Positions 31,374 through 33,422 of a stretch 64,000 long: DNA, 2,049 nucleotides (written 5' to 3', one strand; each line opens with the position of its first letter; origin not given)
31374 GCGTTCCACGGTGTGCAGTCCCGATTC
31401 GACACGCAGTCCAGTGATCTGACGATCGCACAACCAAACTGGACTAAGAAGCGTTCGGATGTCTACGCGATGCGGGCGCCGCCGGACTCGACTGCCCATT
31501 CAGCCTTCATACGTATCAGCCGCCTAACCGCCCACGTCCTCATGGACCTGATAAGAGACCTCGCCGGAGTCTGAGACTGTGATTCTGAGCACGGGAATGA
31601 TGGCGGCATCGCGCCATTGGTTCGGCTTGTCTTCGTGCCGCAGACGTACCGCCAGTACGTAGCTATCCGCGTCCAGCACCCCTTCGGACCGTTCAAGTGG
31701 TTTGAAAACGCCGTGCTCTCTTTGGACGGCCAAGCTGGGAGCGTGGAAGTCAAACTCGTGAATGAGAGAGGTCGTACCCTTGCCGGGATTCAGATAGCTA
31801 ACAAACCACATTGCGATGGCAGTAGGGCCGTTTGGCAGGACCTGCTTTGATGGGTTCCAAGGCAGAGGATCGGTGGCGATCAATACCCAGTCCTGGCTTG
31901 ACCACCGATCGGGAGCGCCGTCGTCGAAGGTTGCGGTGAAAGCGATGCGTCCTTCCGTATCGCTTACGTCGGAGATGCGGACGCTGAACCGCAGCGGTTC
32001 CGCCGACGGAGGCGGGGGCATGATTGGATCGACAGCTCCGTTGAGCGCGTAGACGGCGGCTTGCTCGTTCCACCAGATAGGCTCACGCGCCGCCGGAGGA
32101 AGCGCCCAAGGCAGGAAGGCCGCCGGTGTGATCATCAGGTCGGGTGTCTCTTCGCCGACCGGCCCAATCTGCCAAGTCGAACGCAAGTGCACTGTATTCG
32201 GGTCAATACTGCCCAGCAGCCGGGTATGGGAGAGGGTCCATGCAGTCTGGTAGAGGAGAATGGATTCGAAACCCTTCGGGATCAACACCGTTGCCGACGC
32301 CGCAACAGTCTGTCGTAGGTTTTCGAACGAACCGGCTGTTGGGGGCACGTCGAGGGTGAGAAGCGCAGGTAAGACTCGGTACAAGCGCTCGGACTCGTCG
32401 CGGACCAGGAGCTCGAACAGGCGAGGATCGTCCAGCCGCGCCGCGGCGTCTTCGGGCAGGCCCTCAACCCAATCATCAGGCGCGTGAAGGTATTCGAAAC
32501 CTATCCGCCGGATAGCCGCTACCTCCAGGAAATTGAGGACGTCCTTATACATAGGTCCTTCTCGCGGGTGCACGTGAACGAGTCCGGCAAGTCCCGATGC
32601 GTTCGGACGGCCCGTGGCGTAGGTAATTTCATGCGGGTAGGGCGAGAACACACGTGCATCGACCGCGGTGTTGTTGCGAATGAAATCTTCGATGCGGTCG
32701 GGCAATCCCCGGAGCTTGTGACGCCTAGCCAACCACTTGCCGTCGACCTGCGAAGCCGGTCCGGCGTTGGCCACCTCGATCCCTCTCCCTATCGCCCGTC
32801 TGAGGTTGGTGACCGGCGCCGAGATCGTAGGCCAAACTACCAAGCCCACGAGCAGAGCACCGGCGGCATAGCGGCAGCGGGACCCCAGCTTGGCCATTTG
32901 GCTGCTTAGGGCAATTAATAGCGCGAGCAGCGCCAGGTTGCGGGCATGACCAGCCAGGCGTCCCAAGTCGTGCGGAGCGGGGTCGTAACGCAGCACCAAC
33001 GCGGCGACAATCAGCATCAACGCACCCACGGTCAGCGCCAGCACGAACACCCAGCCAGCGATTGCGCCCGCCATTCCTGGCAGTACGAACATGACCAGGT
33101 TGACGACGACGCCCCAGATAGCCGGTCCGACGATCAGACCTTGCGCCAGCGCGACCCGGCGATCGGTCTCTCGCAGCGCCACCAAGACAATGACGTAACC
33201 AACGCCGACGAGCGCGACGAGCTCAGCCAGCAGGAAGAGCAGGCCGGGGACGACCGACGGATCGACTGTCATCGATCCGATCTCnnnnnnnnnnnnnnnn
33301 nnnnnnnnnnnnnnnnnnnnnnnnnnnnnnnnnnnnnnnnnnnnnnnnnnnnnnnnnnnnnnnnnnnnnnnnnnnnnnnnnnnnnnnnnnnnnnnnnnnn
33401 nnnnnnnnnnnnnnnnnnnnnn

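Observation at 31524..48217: Candidate undescribed envelope-glycoconjugate system: GT2 + flippase + multiple YfhO/GT-C-like giants + LtaS-like module proteins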

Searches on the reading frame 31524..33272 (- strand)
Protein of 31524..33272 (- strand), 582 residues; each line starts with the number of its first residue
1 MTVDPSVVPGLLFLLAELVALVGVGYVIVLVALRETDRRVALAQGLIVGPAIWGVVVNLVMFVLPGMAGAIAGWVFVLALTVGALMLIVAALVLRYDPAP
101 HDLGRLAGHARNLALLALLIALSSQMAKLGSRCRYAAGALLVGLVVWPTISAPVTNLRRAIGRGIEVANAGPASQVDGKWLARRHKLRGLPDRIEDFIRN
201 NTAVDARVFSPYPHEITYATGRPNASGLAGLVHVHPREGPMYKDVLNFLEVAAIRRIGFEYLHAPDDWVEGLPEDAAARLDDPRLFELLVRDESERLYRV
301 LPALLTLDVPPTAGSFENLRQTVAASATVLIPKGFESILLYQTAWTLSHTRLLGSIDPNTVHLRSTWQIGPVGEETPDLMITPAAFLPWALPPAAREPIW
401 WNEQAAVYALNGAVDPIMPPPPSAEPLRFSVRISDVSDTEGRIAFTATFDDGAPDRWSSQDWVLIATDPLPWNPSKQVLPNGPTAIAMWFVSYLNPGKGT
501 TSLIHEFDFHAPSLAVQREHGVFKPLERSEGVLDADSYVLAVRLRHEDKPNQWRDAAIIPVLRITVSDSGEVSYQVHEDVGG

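Call 3: search_protein_families(library=pfam, proteins=[window:31524-33272:-], max_evalue=0.01)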
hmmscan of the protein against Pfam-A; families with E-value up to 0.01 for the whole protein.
window:31524-33272:- (582 aa): 0 families

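Call 6: search_protein_families(library=ncbifam, proteins=[window:31524-33272:-], max_evalue=1)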
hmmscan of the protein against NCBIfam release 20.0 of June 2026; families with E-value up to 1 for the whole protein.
window:31524-33272:- (582 aa): 0 families

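Call 7: search_protein_families(library=pfam, proteins=[window:31524-33272:-], max_evalue=10)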
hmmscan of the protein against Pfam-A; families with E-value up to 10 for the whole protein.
window:31524-33272:- (582 aa): 1 family
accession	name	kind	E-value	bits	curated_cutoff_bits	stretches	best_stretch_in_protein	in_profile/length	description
PF17310.7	DUF5357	-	9.8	5.2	25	0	143-166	106-130/322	Family of unknown function (DUF5357)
